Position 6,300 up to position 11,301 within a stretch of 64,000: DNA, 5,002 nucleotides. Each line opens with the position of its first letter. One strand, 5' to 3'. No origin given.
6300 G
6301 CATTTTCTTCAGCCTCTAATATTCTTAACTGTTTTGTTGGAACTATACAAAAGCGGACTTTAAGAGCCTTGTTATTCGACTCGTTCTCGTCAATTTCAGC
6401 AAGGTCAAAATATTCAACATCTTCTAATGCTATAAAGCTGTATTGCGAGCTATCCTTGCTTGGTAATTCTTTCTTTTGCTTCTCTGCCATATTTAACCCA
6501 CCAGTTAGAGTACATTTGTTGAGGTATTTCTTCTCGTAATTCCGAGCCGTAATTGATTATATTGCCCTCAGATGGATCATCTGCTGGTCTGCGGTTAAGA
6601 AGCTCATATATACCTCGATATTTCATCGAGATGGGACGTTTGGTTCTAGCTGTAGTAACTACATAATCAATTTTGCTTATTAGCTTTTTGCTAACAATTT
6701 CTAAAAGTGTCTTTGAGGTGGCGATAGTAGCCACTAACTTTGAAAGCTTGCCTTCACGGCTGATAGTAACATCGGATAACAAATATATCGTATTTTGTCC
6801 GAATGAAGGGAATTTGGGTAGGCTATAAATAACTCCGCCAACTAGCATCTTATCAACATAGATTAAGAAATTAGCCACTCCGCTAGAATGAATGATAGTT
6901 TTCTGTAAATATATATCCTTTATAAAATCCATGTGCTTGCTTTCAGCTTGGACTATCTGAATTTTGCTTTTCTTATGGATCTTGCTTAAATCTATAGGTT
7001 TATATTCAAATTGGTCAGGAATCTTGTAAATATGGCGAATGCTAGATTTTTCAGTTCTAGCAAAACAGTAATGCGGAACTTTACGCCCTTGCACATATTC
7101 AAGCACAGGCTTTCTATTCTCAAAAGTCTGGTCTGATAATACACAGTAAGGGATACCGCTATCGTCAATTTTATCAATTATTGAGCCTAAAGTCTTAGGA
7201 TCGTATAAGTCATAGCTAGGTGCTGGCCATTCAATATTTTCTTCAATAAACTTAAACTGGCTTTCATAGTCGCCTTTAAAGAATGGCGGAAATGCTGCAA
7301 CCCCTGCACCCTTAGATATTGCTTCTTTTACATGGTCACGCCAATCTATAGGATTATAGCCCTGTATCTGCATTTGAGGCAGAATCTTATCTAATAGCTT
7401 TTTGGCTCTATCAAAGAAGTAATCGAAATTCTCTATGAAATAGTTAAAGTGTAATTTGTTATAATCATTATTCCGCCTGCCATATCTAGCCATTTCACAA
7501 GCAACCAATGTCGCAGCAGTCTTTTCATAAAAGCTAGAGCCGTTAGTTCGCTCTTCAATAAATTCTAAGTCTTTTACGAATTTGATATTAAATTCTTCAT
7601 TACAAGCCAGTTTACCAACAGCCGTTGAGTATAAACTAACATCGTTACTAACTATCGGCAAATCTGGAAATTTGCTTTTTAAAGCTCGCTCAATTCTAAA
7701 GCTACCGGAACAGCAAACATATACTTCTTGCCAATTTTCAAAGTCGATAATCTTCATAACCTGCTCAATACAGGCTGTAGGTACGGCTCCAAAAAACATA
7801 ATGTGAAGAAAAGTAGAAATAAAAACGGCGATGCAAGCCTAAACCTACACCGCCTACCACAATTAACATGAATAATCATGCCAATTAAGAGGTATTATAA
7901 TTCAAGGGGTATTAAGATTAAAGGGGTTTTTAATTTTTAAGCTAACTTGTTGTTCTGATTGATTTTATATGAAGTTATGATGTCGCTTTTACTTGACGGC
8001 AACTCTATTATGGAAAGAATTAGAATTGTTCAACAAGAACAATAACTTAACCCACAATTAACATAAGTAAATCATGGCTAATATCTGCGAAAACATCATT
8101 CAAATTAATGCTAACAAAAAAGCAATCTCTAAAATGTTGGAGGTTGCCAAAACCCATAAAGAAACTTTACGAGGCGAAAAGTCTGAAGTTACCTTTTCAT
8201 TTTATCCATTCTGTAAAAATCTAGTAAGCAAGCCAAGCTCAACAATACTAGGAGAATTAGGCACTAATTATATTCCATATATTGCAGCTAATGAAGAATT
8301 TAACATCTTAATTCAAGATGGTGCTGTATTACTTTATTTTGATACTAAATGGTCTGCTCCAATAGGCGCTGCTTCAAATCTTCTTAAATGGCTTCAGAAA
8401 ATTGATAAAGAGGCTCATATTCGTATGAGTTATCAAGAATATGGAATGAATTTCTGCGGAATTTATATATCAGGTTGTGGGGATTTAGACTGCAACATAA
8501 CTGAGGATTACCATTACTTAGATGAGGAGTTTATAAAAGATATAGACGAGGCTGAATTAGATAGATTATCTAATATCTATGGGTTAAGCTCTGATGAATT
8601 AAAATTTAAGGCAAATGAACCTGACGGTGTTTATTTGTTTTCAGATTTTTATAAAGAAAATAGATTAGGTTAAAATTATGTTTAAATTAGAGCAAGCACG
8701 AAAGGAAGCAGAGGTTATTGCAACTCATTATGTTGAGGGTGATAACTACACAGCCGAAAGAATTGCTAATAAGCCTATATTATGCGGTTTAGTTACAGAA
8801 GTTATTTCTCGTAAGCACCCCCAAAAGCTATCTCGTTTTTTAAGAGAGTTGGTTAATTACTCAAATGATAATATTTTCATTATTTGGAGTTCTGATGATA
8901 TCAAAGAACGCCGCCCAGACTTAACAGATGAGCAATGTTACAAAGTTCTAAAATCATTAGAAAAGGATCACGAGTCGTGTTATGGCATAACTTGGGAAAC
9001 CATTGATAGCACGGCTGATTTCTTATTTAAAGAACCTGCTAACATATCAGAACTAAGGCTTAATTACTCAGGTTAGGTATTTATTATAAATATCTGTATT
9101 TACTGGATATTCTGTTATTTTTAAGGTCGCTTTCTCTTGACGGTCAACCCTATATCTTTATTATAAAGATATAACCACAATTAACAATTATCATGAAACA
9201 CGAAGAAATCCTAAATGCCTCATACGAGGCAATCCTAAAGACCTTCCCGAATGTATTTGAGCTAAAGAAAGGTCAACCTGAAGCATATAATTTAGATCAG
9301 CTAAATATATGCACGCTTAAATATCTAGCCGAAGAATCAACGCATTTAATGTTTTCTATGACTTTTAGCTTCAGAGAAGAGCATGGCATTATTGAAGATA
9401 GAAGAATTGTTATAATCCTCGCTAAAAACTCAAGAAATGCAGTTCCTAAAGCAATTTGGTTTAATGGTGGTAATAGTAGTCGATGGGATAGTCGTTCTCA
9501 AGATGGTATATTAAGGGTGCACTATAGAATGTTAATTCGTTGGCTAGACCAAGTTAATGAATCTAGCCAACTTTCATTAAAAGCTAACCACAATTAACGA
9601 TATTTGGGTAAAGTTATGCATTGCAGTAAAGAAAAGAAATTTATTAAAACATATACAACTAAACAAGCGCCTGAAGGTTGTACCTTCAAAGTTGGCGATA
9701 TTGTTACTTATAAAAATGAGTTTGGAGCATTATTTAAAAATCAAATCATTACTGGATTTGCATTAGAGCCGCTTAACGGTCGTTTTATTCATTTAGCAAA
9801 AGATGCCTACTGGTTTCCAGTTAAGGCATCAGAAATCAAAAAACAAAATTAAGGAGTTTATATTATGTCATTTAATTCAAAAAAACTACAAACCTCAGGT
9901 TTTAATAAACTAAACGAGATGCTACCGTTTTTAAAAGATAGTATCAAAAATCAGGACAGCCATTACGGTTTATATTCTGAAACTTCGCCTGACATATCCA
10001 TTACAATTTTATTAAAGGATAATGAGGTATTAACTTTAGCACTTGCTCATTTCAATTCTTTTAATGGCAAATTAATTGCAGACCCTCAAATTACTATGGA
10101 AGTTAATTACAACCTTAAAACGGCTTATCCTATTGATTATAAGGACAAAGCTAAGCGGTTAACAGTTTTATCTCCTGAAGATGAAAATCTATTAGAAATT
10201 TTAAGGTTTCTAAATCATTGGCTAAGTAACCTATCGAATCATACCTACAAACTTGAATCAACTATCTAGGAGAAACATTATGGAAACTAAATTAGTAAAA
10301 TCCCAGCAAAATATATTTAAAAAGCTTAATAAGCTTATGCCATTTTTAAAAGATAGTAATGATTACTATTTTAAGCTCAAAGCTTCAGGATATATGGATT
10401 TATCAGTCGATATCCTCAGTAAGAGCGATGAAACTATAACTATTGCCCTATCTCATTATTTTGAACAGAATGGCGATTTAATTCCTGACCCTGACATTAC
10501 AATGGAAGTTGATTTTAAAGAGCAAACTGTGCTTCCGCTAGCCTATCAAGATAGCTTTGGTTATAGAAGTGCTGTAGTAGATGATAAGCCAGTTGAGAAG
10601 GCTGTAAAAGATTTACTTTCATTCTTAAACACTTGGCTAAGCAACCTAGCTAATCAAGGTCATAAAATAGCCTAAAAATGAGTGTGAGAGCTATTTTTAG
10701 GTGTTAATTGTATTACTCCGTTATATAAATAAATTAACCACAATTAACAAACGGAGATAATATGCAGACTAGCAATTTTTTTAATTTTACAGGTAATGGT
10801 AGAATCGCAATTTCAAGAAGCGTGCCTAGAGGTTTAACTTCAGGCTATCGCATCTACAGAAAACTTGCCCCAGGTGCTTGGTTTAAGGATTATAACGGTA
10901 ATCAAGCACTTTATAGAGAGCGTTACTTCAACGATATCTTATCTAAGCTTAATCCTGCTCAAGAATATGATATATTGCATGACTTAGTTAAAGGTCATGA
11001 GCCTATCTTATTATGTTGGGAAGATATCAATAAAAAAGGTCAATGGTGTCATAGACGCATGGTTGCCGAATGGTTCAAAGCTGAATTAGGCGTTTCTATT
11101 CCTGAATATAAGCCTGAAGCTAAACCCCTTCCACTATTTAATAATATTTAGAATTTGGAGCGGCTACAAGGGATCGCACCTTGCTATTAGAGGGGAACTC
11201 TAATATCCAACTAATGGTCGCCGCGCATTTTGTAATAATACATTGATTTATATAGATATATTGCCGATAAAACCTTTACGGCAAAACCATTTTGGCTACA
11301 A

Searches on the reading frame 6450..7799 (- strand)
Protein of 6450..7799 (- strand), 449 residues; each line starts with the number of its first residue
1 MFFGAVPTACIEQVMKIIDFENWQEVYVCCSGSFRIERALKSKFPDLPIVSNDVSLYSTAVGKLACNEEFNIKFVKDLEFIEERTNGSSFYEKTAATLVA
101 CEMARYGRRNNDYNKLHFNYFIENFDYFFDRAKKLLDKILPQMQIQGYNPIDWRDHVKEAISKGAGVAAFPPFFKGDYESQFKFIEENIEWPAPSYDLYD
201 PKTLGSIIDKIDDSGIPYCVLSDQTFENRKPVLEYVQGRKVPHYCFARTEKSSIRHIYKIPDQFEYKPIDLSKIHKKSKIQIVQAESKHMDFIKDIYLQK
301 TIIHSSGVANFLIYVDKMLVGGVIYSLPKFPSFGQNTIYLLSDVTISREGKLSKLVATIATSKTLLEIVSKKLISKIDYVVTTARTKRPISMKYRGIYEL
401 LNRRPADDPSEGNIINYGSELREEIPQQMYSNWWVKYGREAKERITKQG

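Call 3: search_protein_families(library=pfam, proteins=[window:6450-7799:-])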
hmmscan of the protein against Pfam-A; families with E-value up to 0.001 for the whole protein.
window:6450-7799:- (449 aa): 2 families
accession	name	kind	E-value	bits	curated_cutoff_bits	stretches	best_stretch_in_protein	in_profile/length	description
PF22555.1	DAM-like-phage1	-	6.1e-50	170.4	27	1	2-254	1-259/274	Phage DNA Adenine Methylase-like domain 1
PF22559.2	GNAT-phage-like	-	4.5e-40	137.6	27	1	277-437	1-163/164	Phage GNAT-like domain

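Call 41: search_solved_structures(query=window:6450-7799:-, max_evalue=1, show_alignments=1)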
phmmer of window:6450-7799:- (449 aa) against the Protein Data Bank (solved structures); distinct sequences matched with E-value up to 1: 0.

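Call 42: search_protein_families(library=phrogs, proteins=[window:6450-7799:-])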
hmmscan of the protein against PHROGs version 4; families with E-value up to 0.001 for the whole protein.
window:6450-7799:- (449 aa): 2 families
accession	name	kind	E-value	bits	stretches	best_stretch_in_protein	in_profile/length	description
phrog_7858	-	unknown function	1.5e-73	249.2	1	1-444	10-437/439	-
phrog_2443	-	other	2e-10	40.9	1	244-400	606-762/801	amidoligase enzyme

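Call 73: search_protein_representatives(protein=window:6450-7799:-)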
Query: 449 residues. Proteins with E-value up to 0.001 (for the whole library): 780; up to 1e-10: 512; up to 1e-30: 144. The best 150 are listed.
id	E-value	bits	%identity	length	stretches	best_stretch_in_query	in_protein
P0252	9.1e-159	545.6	55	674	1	1-428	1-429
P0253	7.1e-148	509.7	51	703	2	175-447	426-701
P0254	9.0e-128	443.4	44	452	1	1-440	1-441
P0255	3.4e-125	434.9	44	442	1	1-437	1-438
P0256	7.8e-121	420.6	43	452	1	1-448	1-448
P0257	6.7e-120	417.5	43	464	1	1-440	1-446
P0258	4.5e-116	404.9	41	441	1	1-443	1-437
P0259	1.6e-114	399.7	42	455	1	1-440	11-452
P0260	1.2e-113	396.9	41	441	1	1-441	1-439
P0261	2.0e-113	396.2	41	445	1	1-441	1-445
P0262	2.2e-112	392.7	47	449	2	1-232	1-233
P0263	8.3e-111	387.5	41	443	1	1-439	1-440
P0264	2.4e-110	386.0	43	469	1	1-444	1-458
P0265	7.2e-110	384.4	41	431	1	1-439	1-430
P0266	2.8e-106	372.6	41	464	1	1-439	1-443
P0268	1.1e-103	364.1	40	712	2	160-440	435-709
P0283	7.1e-84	298.8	36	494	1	1-441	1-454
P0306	9.7e-72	258.8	35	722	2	175-439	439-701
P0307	3.4e-71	257.0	34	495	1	1-442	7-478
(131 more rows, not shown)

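Call 76: search_protein_families(library=pfam, proteins=[P0252, P0253, P0268, P0306, P0283, P0307], max_evalue=0.001)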
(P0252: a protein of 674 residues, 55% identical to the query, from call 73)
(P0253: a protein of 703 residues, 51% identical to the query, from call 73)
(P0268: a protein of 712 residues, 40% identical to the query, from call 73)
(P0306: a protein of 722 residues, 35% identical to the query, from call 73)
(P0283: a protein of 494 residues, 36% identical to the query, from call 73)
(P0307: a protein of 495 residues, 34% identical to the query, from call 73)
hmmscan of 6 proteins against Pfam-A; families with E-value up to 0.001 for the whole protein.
P0252 (674 aa): 2 families
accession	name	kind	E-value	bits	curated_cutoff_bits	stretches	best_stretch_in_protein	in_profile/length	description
PF22555.1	DAM-like-phage1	-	8.5e-52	176.5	27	1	2-257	1-261/274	Phage DNA Adenine Methylase-like domain 1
PF22559.2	GNAT-phage-like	-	4e-35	121.5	27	1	279-428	2-153/164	Phage GNAT-like domain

P0253 (703 aa): 2 families
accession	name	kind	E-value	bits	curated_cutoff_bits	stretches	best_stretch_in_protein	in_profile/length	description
PF22555.1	DAM-like-phage1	-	7.7e-47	160.3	27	2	2-175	1-177/274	Phage DNA Adenine Methylase-like domain 1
PF22559.2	GNAT-phage-like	-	4.5e-38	131.1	27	1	529-691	2-163/164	Phage GNAT-like domain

P0268 (712 aa): 2 families
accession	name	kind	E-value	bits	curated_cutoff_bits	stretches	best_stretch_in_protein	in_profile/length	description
PF22559.2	GNAT-phage-like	-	4e-48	163.8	27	1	552-709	1-163/164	Phage GNAT-like domain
PF22555.1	DAM-like-phage1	-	4.7e-48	164.2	27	2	2-175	1-178/274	Phage DNA Adenine Methylase-like domain 1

P0306 (722 aa): 2 families
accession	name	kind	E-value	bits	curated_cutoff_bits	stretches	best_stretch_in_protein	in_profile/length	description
PF22555.1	DAM-like-phage1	-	7.9e-56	189.8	27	2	6-179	1-178/274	Phage DNA Adenine Methylase-like domain 1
PF22559.2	GNAT-phage-like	-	9.7e-40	136.5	27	1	543-699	2-163/164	Phage GNAT-like domain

P0283 (494 aa): 2 families
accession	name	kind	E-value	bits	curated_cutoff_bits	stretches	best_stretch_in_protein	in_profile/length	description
PF22555.1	DAM-like-phage1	-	4.9e-53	180.6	27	1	2-253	1-257/274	Phage DNA Adenine Methylase-like domain 1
PF22559.2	GNAT-phage-like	-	2.7e-25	89.5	27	1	281-449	1-162/164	Phage GNAT-like domain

P0307 (495 aa): 2 families
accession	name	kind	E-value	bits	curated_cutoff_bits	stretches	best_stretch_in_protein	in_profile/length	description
PF22555.1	DAM-like-phage1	-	3.1e-42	145.2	27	1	8-277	1-258/274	Phage DNA Adenine Methylase-like domain 1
PF22559.2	GNAT-phage-like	-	3.6e-35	121.6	27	1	304-472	1-162/164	Phage GNAT-like domain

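Call 82: predict_structure(alignment_id=A4)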
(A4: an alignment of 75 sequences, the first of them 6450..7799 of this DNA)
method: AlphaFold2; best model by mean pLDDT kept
length: 449 residues; sequences in the alignment: 75
mean_pLDDT: 96.2   pTM: 0.87
mean pLDDT of the five models: 96.2, 95.6, 95.5, 95.2, 94.7
residues with pLDDT >= 90: 419; 70-90: 28; 50-70: 2; < 50: 0
segments of 3 or more residues with pLDDT < 50: none
pLDDT, mean of each block of 10 residues (from residue 1): 84 98 98 96 98 97 98 98 98 98 94 95 98 97 97 98 98 93 96 97 98 98 96 92 97 92 97 98 97 94 91 99 95 89 97 98 98 96 96 97 95 97 98 98 95
secondary structure, 60 per line:
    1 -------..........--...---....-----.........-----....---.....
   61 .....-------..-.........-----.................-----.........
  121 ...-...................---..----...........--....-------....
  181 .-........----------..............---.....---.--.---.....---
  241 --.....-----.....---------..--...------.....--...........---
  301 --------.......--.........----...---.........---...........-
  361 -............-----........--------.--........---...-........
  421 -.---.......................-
elements in order: H8-17 E26-29 H35-43 E49-52 H56-65 H76-84 H90-106 H112-123 H125-143 H153-163 E166-169 H177-181 H183-188 H201-214 E218-222 E233-237 E243-247 E253-257 E280-284 H287-297 E309-315 E318-326 E337-345 H349-359 H363-373 E379-386 E398-405 E413-420 H426-448

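Call 84: fold_search(model_id=the predicted structure, library=pdb)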
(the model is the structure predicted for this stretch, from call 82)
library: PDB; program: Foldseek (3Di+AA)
matches with E <= 10: 1393; with E <= 0.001: 73
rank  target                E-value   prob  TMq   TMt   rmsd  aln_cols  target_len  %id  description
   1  4pv6_A                3.4e-05  1.00  0.24  0.59   4.6       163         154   12  Crystal Structure Analysis of Ard1 from Thermoplasma volcanium (released 2015-01-21)
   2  4pv6_B                3.6e-05  1.00  0.24  0.62   4.0       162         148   12  Crystal Structure Analysis of Ard1 from Thermoplasma volcanium (released 2015-01-21)
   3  8bv8_B                4.1e-05  1.00  0.26  0.53   4.7       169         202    9  Crystal structure of the phage Mu protein Mom inactive mutant S124A (released 2023-12-20)
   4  4pv6_C                4.1e-05  1.00  0.24  0.58   4.8       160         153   12  Crystal Structure Analysis of Ard1 from Thermoplasma volcanium (released 2015-01-21)
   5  4pv6_E                4.3e-05  1.00  0.23  0.59   4.6       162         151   12  Crystal Structure Analysis of Ard1 from Thermoplasma volcanium (released 2015-01-21)
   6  1y9k_B                4.8e-05  1.00  0.22  0.56   5.6       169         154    8  IAA acetyltransferase from Bacillus cereus ATCC 14579 (released 2005-02-01)
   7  4pv6_D                5.1e-05  1.00  0.23  0.60   4.2       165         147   13  Crystal Structure Analysis of Ard1 from Thermoplasma volcanium (released 2015-01-21)
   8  7rb3_A                5.4e-05  1.00  0.23  0.58   5.3       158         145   20  Cryo-EM structure of human binary NatC complex with a Bisubstrate inhibitor (released 2023-01-11)
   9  2ob0_B                5.8e-05  1.00  0.24  0.62   4.5       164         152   14  Human MAK3 homolog in complex with Acetyl-CoA (released 2006-12-26)
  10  6wfk_A                7.2e-05  1.00  0.25  0.63   4.3       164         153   14  Crystal structure of human Naa50 in complex with CoA and an inhibitor (compound 4a) identified using DNA encoded libra (released 2020-07-01)
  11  4pv6_F                7.2e-05  1.00  0.24  0.60   4.7       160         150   12  Crystal Structure Analysis of Ard1 from Thermoplasma volcanium (released 2015-01-21)
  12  4pv6_I                8.1e-05  1.00  0.24  0.60   4.2       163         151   10  Crystal Structure Analysis of Ard1 from Thermoplasma volcanium (released 2015-01-21)
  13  5jtf_B                8.1e-05  1.00  0.24  0.55   4.6       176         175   10  Crystal structure of ArsN N-acetyltransferase from Pseudomonas putida KT2440 (released 2017-05-17)
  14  5hh1                  8.6e-05  1.00  0.24  0.48   5.4       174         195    9  Crystal structure of human Naa60 mutant - F34A in complex with CoA (released 2016-09-14)
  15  8iym_B                9.7e-05  1.00  0.22  0.53   5.6       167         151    9  Crystal structure of a protein acetyltransferase, HP0935 (released 2024-04-10)
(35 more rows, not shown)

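Call 96: search_dna_similar(query=window:6450-7799:-, collection=phages, mode=protein, max_rows=60, max_evalue=0.00001)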
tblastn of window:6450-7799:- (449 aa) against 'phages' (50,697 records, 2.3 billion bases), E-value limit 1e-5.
Records with a match: 17; places in all: 17; records where one place covers at least 80% of the query: 17.
Best place of each record, by identity: <60% 17.
By first word of the organism name: Mycobacterium 10; Gordonia 5; Faecalibacterium 2.
By host as written in the record: Gordonia rubripertincta NRRL B-16540 5; Mycobacterium smegmatis mc2 155 5; Mycobacterium smegmatis mc#155 3; - 2; Faecalibacterium prausnitzii 2.
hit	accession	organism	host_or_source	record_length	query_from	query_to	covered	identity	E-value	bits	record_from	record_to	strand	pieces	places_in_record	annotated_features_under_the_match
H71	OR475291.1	Gordonia phage Soos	Gordonia rubripertincta NRRL B-16540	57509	1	439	98%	28.9%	3e-37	150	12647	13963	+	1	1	26: hypothetical protein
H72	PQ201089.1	Gordonia phage Sting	Gordonia rubripertincta NRRL B-16540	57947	1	439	98%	28.9%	3e-37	150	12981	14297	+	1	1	28: DNA methyltransferase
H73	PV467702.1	Gordonia phage Jollymon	Gordonia rubripertincta NRRL B-16540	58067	1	439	98%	28.9%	5e-37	150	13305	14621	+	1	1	29: methyltransferase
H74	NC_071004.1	Gordonia phage Clawz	Gordonia rubripertincta NRRL B-16540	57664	1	436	97%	27.2%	3e-31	133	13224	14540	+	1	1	29: hypothetical protein | 30: ParB-like nuclease domain protein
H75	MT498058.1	Gordonia phage Clawz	Gordonia rubripertincta NRRL B-16540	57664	1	436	97%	27.2%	3e-31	133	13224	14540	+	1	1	29: hypothetical protein | 30: ParB-like nuclease domain protein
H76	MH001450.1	Mycobacterium phage Jeon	Mycobacterium smegmatis mc2 155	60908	25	433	91%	25.2%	7e-30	129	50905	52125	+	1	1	68: hypothetical protein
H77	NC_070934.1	Mycobacterium phage Jeon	Mycobacterium smegmatis mc2 155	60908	25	433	91%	25.2%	7e-30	129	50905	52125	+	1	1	68: hypothetical protein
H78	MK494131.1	Mycobacterium phage GodPhather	Mycobacterium smegmatis mc#155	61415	25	433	91%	25.2%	7e-30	129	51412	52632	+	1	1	72: hypothetical protein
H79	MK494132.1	Mycobacterium phage Cepens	Mycobacterium smegmatis mc#155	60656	25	433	91%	25.2%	8e-30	129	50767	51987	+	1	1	72: hypothetical protein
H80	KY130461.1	Mycobacterium phage Taptic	Mycobacterium smegmatis mc2 155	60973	25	433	91%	25.2%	8e-30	129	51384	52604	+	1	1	hypothetical protein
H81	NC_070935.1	Mycobacterium phage Taptic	Mycobacterium smegmatis mc2 155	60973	25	433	91%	25.2%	8e-30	129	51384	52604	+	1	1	hypothetical protein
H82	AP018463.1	Mycobacterium phage PR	-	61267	25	433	91%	25.2%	8e-30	129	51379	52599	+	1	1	hypothetical protein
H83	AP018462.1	Mycobacterium phage D12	-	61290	25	433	91%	25.2%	8e-30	129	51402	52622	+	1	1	hypothetical protein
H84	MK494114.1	Mycobacterium phage Argie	Mycobacterium smegmatis mc#155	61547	25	433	91%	25.2%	8e-30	129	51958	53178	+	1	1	74: hypothetical protein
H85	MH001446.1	Mycobacterium phage Megabear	Mycobacterium smegmatis mc2 155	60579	25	433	91%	25.2%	1e-29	128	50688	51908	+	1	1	70: hypothetical protein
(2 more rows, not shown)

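Call 99: get_annotated_region(hit=H74, flank=14000)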
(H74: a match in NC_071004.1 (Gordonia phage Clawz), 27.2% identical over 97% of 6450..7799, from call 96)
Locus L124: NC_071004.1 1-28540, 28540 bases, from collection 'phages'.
description: Gordonia phage Clawz, complete genome.
organism: Gordonia phage Clawz (NCBI taxid 2743910)
taxonomy: Viruses; Duplodnaviria; Heunggongvirae; Uroviricota; Caudoviricetes; Clawzvirus; Clawzvirus clawz
host: Gordonia rubripertincta NRRL B-16540; source: Compost bin; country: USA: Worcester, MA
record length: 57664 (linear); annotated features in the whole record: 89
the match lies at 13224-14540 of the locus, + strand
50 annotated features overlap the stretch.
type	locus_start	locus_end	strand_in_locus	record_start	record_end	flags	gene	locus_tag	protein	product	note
CDS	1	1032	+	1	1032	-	1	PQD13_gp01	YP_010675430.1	hypothetical protein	-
CDS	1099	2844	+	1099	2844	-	2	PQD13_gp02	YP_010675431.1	terminase large subunit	-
CDS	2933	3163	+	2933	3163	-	3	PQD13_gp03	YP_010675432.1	hypothetical protein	-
CDS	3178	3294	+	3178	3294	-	4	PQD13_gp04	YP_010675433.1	hypothetical protein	-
CDS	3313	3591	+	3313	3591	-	5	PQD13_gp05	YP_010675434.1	hypothetical protein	-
CDS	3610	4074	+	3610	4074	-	6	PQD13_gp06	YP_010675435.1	hypothetical protein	-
CDS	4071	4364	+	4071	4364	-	7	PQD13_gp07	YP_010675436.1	hypothetical protein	-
CDS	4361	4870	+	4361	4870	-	8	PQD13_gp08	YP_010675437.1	hypothetical protein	-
CDS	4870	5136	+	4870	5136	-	9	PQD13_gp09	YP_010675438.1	hypothetical protein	-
CDS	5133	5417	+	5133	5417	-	10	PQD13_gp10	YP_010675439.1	hypothetical protein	-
CDS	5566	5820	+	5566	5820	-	11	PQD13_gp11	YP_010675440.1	hypothetical protein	-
CDS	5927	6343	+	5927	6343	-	12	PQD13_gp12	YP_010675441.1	lipoprotein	-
CDS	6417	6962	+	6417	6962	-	13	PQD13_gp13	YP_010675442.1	hypothetical protein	-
CDS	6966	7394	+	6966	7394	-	14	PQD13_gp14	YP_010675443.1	hypothetical protein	-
CDS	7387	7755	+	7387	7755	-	15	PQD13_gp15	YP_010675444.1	hypothetical protein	-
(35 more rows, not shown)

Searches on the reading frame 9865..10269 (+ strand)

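Call 23: search_protein_families(library=pfam, proteins=[window:9865-10269:+], max_evalue=0.01)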
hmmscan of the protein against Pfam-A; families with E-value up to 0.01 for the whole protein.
window:9865-10269:+ (134 aa): 1 family
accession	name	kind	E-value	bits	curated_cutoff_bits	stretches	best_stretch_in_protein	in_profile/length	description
PF21849.1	DUF6908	-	3.8e-06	27.2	27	1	53-125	38-119/123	Domain of unknown function (DUF6908)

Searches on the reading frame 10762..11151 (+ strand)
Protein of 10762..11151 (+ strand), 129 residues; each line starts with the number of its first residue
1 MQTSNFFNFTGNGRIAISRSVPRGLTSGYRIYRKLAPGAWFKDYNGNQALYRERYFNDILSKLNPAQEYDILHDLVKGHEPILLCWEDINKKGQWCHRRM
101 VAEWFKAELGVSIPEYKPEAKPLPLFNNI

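Call 23: search_protein_families(library=pfam, proteins=[window:10762-11151:+], max_evalue=0.01)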
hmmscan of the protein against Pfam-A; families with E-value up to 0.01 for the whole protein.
window:10762-11151:+ (129 aa): 2 families
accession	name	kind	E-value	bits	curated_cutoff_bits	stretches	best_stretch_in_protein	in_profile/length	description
PF22751.1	DUF488-N3a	-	5.9e-06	27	27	1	14-107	17-116/118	Active DUF488-N3 subclade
PF04343.18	DUF488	-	0.0019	19.3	22.2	1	28-104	46-120/121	Domain of unknown function DUF488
